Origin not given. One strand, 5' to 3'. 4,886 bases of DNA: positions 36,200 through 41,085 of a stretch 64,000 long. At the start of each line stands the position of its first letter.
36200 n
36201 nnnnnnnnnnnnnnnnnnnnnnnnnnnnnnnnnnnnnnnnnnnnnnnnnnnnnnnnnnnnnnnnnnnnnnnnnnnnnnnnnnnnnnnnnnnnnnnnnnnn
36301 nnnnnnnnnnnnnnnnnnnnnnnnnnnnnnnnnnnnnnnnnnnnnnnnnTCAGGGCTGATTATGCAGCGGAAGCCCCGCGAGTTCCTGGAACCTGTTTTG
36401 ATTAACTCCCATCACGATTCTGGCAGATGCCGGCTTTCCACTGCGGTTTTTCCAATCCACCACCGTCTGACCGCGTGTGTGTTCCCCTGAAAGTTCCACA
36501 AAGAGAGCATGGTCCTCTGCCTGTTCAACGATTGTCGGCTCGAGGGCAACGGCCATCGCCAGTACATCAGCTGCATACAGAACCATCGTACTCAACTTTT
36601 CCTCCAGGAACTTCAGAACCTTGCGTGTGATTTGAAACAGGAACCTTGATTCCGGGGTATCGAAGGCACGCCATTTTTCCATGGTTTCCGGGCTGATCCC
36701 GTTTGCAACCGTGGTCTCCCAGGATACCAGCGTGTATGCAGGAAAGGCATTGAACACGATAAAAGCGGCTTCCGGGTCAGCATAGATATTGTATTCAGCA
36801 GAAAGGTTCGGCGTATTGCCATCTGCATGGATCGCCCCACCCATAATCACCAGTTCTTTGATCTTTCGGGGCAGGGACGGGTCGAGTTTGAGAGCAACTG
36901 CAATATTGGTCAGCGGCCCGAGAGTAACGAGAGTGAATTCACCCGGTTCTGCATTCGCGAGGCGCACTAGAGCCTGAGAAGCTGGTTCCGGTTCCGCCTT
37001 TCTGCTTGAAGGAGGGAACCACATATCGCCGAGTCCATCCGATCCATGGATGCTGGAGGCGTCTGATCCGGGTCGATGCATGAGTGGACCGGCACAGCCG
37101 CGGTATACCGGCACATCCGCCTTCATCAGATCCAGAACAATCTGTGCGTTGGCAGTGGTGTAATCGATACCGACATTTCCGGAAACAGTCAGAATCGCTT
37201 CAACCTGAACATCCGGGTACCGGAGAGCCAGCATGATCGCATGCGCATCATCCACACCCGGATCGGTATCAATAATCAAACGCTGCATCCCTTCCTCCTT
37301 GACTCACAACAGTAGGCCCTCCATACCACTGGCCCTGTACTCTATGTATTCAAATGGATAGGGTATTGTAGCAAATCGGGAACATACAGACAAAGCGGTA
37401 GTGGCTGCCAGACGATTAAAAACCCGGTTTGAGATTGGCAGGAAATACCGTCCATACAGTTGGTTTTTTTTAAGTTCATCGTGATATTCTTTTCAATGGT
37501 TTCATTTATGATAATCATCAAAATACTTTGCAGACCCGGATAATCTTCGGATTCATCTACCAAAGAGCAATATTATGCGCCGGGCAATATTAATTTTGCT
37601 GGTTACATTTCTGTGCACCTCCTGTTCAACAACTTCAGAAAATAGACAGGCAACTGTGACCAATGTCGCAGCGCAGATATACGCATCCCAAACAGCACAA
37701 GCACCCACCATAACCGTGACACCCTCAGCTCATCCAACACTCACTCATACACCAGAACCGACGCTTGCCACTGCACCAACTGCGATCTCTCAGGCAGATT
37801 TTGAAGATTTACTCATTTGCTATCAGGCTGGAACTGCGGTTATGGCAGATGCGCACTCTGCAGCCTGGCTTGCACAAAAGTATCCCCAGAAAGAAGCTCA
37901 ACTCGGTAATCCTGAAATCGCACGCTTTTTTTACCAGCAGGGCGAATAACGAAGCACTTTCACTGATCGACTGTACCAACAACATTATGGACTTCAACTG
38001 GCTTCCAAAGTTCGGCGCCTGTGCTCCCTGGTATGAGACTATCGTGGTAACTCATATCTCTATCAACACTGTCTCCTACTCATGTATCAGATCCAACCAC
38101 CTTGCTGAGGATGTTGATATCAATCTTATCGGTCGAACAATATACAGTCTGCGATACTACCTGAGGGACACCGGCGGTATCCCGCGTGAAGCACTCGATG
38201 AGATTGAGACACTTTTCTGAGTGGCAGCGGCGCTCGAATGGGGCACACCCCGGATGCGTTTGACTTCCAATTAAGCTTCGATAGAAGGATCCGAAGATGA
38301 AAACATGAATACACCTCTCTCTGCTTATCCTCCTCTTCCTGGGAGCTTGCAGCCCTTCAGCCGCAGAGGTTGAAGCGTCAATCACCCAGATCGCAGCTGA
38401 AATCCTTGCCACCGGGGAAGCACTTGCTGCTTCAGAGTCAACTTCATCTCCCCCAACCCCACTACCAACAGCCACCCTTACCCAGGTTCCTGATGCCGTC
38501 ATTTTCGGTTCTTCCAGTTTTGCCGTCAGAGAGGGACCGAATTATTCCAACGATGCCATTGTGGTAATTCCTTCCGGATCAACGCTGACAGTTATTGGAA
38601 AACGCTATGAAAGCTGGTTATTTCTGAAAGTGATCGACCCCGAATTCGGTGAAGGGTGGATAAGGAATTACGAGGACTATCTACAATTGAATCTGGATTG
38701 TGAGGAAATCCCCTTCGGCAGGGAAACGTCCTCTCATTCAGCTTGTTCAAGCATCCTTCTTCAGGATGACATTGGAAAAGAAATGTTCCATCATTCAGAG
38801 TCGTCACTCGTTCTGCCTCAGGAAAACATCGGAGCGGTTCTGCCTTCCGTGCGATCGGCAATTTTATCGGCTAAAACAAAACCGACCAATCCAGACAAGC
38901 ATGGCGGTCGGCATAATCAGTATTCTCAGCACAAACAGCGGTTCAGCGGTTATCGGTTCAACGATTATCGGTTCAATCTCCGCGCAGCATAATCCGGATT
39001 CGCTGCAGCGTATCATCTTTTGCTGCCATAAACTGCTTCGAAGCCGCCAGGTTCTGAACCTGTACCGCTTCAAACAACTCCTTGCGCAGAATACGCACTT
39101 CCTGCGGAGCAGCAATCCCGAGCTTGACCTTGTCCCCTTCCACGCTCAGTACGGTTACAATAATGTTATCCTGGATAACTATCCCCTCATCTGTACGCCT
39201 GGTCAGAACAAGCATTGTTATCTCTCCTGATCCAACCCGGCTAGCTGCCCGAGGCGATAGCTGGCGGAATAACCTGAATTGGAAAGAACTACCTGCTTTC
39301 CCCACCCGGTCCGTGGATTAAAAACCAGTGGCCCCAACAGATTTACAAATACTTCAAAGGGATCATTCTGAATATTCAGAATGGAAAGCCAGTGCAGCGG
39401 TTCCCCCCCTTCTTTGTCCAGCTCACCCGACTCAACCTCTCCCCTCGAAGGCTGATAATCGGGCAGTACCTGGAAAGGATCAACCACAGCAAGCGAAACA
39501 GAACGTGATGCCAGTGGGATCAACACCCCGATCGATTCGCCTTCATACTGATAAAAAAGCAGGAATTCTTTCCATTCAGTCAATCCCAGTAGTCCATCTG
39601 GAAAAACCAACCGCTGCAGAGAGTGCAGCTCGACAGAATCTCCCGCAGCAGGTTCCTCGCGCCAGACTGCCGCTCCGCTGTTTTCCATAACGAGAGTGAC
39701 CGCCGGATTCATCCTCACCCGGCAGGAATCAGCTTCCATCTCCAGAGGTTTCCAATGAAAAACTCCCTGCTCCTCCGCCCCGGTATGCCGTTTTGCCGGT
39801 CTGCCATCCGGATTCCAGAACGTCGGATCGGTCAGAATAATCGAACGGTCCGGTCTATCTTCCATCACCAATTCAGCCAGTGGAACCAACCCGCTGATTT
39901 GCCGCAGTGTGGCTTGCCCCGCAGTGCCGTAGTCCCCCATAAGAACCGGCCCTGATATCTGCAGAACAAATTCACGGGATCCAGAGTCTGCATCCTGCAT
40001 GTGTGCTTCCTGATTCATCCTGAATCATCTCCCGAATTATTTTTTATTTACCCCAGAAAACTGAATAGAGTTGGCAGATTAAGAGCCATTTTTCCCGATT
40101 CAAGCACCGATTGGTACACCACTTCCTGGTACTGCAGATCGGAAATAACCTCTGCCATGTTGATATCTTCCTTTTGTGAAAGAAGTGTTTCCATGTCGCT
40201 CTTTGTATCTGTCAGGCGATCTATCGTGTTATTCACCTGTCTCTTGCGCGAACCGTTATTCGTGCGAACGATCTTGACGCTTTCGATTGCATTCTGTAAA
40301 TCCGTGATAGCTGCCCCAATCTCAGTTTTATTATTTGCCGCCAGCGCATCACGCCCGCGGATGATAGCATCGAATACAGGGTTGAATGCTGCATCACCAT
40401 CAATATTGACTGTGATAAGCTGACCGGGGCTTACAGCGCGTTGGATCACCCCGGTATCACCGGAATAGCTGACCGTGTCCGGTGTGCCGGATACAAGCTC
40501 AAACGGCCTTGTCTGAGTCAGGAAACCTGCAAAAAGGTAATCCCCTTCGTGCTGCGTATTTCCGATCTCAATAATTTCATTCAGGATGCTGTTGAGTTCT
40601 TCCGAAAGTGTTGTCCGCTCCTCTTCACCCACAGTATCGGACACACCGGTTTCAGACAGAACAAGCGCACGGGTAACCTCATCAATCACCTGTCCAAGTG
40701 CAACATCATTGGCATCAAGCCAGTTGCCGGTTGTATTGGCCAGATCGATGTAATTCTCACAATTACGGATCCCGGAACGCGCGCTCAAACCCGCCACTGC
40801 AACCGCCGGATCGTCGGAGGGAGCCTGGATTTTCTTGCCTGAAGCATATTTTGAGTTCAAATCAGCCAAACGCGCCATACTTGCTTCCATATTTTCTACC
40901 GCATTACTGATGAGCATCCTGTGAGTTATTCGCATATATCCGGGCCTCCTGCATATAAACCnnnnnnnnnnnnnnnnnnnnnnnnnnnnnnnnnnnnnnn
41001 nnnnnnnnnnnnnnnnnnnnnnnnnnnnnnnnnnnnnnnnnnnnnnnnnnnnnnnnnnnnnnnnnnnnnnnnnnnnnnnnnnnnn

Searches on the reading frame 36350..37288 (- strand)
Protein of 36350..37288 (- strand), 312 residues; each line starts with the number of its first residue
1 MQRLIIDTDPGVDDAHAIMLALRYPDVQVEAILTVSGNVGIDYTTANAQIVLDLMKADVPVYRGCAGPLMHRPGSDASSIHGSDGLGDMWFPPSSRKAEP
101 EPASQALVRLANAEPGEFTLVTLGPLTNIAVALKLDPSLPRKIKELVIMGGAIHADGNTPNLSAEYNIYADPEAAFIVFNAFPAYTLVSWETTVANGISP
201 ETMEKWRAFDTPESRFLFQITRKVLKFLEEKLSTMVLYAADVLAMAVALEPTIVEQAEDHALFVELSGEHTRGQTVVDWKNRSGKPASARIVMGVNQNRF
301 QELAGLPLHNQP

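Call 65: search_protein_families(library=pfam, proteins=[window:36350-37288:-], max_evalue=0.001)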
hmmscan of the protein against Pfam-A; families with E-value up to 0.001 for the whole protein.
window:36350-37288:- (312 aa): 1 family
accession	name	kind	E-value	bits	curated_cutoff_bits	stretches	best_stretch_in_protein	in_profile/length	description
PF01156.24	IU_nuc_hydro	-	9.9e-91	304.9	34.2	1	4-302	1-297/297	Inosine-uridine preferring nucleoside hydrolase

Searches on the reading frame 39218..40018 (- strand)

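Call 65: search_protein_families(library=pfam, proteins=[window:39218-40018:-], max_evalue=0.001)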
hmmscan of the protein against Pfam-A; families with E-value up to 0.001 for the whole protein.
window:39218-40018:- (266 aa): 1 family
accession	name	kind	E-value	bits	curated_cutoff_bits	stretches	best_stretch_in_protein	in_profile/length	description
PF02623.20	FliW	-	6.6e-23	81.2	25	1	138-255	2-121/122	FliW protein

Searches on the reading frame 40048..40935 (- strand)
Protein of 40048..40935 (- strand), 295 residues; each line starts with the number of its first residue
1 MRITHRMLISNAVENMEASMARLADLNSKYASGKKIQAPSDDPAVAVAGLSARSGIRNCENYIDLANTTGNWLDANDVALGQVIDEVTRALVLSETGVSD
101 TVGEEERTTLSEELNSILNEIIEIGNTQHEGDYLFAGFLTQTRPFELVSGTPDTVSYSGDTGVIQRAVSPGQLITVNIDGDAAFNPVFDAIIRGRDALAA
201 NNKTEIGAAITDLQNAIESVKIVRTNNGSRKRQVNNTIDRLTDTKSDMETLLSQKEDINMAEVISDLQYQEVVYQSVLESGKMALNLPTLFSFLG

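Call 65: search_protein_families(library=pfam, proteins=[window:40048-40935:-], max_evalue=0.001)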
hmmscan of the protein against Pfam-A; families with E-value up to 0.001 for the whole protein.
window:40048-40935:- (295 aa): 1 family
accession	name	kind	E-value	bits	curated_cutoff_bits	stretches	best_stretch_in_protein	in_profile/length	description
PF00669.25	Flagellin_N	-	7.5e-13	49.2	26.6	1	3-137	1-136/139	Bacterial flagellin N-terminal helical region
